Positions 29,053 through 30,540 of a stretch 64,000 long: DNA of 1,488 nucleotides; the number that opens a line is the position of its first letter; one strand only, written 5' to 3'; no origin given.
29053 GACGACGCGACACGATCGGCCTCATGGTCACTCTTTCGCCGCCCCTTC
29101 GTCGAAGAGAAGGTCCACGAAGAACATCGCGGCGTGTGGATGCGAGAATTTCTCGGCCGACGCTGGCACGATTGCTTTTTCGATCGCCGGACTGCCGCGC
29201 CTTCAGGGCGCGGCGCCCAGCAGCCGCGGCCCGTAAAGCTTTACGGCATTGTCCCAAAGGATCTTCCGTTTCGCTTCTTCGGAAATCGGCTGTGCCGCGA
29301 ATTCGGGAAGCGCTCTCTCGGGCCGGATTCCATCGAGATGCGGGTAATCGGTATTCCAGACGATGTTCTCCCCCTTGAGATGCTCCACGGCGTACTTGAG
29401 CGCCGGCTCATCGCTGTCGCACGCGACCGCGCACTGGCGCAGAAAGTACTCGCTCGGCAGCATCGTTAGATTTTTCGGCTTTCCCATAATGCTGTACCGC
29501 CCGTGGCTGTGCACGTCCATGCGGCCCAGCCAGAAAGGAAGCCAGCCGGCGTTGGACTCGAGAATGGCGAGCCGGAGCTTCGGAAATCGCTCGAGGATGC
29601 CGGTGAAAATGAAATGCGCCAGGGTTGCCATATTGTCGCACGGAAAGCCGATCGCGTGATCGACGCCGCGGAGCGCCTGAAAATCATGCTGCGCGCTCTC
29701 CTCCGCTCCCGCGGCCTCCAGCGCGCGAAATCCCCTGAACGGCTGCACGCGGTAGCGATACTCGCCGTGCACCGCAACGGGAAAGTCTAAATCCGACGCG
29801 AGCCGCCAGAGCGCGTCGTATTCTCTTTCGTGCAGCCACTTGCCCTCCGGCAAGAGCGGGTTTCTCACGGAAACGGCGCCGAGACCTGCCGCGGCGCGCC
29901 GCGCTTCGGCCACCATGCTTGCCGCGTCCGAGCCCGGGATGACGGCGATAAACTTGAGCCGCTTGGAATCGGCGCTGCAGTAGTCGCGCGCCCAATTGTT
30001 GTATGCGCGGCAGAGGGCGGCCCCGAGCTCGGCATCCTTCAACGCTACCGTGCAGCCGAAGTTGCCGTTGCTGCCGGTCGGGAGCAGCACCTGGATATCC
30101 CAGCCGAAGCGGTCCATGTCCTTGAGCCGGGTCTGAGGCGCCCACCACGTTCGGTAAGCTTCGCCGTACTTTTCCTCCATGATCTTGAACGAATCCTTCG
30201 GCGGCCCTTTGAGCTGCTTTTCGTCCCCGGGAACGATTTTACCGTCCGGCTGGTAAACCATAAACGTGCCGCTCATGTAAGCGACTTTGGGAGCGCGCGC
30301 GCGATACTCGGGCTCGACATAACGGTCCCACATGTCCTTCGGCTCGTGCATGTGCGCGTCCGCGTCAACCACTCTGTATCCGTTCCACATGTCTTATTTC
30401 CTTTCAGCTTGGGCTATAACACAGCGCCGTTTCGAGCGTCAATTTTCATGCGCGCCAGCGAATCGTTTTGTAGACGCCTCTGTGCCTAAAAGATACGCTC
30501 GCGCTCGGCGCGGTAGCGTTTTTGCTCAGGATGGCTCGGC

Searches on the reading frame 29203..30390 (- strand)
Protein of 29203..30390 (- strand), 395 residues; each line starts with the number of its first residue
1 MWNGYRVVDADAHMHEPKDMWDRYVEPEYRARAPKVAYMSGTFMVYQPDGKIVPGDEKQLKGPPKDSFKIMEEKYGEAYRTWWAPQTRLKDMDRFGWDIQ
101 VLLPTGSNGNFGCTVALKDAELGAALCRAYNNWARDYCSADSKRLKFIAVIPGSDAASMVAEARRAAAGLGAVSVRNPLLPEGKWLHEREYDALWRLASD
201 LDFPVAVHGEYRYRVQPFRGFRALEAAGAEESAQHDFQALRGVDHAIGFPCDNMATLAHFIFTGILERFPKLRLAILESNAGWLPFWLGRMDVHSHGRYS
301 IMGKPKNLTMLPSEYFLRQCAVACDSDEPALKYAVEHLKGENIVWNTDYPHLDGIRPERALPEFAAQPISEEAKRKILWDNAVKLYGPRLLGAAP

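Call 38: search_protein_families(library=pfam, proteins=[window:29203-30390:-], max_evalue=0.0001)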
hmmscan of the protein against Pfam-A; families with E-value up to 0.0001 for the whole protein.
window:29203-30390:- (395 aa): 1 family
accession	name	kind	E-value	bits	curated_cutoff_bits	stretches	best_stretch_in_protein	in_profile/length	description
PF04909.20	Amidohydro_2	-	1.3e-35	124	26.4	1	11-387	2-288/289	Amidohydrolase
